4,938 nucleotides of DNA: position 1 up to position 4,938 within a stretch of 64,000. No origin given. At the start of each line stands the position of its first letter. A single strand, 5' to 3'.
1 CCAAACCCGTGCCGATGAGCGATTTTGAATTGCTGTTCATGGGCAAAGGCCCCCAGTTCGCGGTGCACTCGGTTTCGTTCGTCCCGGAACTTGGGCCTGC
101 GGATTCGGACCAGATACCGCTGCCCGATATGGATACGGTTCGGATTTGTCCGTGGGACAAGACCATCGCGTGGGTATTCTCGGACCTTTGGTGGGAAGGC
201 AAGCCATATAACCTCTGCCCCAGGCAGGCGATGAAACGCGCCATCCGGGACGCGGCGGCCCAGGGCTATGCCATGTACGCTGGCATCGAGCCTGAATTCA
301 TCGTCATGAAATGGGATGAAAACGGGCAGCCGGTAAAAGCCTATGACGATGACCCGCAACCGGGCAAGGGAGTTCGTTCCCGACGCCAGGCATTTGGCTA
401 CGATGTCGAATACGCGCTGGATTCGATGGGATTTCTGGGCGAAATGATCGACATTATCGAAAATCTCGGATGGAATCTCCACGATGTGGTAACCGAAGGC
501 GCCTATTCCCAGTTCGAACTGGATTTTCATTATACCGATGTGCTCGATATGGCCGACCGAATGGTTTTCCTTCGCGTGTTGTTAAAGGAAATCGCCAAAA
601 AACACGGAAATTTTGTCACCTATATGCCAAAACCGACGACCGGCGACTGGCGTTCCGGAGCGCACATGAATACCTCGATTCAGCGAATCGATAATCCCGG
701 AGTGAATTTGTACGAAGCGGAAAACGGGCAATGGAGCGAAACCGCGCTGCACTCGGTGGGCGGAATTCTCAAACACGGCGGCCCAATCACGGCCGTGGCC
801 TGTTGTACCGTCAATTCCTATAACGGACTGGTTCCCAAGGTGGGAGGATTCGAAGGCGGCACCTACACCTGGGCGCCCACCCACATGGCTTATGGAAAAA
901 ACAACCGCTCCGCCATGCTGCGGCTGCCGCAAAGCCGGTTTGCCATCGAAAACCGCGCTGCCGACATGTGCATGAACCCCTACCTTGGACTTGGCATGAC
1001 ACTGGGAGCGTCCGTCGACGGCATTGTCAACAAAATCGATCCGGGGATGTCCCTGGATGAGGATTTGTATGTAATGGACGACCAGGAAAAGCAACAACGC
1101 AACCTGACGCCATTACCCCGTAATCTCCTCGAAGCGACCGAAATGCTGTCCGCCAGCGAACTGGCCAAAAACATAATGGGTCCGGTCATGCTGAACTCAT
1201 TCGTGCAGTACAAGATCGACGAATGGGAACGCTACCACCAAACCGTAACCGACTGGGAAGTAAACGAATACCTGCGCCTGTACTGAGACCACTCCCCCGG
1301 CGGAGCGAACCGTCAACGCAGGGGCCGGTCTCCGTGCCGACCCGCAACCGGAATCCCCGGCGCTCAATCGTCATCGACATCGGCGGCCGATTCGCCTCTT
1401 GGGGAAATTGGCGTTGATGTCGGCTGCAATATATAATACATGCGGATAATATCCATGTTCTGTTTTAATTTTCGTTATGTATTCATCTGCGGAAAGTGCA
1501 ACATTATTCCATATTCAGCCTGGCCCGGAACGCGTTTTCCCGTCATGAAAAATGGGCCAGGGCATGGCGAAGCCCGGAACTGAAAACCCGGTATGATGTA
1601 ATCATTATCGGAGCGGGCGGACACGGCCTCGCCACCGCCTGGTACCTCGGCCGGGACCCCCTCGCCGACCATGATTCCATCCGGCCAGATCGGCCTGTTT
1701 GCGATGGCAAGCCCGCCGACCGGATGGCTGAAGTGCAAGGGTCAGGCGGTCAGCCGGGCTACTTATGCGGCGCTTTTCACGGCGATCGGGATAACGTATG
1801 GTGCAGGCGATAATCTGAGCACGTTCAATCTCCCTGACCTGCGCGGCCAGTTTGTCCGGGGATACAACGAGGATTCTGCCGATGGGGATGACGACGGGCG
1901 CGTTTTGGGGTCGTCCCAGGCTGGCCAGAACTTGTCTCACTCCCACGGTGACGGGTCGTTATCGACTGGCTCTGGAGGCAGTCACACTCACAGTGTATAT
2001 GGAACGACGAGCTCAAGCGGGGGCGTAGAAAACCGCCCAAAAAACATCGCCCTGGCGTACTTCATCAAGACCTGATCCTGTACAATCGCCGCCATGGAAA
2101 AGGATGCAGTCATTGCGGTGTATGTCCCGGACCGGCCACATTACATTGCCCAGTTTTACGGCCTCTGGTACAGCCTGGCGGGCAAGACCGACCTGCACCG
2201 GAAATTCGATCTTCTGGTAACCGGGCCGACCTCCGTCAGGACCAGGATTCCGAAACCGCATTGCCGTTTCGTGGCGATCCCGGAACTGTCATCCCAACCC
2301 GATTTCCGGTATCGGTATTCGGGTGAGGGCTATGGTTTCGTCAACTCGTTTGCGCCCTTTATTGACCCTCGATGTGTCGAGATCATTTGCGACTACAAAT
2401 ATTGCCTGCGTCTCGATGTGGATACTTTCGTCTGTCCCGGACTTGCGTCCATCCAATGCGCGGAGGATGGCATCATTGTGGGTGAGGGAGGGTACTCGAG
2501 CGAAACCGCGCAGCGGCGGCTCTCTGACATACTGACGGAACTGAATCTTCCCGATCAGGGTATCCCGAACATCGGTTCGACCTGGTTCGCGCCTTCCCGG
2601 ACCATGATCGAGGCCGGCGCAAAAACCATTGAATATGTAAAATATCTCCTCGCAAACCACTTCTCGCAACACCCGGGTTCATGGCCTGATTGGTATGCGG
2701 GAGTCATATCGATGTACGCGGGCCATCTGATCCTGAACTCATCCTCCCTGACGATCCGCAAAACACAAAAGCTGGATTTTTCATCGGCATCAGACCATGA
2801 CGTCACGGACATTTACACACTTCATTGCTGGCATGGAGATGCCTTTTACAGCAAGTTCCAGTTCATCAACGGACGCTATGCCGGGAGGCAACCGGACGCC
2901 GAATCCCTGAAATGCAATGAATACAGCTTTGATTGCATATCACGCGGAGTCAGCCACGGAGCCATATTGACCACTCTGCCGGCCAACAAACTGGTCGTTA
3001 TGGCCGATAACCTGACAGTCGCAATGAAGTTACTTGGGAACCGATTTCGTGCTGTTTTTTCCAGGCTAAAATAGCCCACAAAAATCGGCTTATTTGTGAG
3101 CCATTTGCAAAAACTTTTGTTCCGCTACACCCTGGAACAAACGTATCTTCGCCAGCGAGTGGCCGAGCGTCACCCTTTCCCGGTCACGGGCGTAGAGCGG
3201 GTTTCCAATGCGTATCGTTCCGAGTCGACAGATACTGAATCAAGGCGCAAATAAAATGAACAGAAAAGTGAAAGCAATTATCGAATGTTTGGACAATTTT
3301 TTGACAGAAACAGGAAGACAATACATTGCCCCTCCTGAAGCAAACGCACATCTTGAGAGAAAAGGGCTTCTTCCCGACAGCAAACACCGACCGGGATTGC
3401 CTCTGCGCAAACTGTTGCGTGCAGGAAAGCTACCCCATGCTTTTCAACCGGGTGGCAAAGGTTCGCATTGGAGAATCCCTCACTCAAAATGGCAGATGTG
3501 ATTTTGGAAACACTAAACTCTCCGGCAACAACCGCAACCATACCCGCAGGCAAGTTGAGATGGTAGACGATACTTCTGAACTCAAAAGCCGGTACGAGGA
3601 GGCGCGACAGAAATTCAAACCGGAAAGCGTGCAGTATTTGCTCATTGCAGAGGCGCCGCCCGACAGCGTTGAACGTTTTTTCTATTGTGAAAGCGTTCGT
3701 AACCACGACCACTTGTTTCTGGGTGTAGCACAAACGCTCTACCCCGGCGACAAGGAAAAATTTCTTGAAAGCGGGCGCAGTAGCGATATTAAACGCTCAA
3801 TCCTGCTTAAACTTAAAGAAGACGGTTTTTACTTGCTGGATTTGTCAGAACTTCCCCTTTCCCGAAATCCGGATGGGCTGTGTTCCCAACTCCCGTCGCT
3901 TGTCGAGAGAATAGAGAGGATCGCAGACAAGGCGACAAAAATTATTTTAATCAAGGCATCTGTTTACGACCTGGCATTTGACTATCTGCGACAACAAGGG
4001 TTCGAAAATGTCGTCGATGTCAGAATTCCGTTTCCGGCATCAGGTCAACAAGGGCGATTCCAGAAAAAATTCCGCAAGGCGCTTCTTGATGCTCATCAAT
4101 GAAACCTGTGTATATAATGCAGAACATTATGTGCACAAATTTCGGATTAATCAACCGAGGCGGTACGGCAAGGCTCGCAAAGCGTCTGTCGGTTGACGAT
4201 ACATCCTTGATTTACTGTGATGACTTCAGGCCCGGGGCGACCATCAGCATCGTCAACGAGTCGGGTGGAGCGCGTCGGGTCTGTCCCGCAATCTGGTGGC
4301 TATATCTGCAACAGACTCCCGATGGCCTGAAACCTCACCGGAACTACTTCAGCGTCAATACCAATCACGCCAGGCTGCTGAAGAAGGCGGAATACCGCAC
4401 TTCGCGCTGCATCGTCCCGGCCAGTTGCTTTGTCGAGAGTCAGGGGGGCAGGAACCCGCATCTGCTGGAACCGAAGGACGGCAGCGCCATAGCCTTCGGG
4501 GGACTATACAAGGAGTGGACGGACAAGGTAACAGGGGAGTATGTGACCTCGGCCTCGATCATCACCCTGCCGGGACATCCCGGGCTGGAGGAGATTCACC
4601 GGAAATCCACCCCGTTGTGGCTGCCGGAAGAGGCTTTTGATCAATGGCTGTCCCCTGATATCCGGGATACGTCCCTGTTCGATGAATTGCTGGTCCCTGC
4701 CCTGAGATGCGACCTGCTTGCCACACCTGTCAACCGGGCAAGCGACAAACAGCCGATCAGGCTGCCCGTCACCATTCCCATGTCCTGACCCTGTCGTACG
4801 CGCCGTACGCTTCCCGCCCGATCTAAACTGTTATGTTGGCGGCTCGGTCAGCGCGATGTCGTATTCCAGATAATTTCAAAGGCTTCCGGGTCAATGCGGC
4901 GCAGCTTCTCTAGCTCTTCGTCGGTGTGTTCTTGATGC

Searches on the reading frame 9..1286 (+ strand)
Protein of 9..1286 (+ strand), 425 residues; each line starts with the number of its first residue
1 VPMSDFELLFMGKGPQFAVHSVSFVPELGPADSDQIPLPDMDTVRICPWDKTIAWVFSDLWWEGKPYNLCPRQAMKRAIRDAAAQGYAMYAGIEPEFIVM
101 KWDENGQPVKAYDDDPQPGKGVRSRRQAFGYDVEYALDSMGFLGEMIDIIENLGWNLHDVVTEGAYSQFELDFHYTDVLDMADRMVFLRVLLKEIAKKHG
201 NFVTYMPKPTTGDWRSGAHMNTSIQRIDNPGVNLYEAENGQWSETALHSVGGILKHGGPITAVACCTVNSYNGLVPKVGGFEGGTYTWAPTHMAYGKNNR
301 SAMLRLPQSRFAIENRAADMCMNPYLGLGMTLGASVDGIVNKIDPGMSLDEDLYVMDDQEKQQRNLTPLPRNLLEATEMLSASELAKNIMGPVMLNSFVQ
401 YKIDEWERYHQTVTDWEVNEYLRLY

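Call 31: search_protein_families(library=pfam, proteins=[window:9-1286:+], max_evalue=0.001)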
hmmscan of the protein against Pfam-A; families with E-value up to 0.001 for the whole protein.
window:9-1286:+ (425 aa): 1 family
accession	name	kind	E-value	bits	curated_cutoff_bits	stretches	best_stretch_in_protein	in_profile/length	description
PF00120.29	Gln-synt_C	-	2.3e-82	277.3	24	1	69-421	2-344/344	Glutamine synthetase, catalytic domain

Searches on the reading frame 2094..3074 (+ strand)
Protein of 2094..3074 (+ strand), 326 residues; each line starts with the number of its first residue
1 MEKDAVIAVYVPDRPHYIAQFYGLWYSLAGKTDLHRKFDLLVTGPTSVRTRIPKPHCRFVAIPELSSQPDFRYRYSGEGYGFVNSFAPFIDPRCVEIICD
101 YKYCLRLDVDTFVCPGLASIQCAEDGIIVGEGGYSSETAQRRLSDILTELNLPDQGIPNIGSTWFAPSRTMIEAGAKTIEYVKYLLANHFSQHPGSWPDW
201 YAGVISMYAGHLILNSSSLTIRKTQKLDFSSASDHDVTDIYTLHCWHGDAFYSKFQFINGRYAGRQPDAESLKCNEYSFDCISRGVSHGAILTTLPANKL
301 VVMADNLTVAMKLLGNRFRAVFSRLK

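Call 31: search_protein_families(library=pfam, proteins=[window:2094-3074:+], max_evalue=0.001)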
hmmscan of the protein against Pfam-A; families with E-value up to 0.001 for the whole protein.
window:2094-3074:+ (326 aa): 1 family
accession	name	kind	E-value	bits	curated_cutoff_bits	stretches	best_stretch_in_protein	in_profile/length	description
PF23741.1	DUF7164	-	6.5e-46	157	27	1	55-284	87-328/353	Domain of unknown function (DUF7164)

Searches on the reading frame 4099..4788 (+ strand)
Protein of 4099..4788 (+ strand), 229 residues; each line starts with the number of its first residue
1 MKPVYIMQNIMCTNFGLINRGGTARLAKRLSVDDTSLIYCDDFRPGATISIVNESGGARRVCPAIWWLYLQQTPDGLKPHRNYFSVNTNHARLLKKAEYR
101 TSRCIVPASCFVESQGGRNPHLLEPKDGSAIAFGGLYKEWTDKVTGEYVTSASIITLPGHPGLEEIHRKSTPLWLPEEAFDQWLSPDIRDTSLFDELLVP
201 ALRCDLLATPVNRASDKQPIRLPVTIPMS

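Call 31: search_protein_families(library=pfam, proteins=[window:4099-4788:+], max_evalue=0.001)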
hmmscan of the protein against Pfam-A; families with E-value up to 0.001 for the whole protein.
window:4099-4788:+ (229 aa): 1 family
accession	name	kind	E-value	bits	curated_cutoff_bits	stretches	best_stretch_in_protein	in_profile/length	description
PF02586.19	SRAP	-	2e-20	73.7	27.1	1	42-213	34-209/214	SOS response associated peptidase (SRAP)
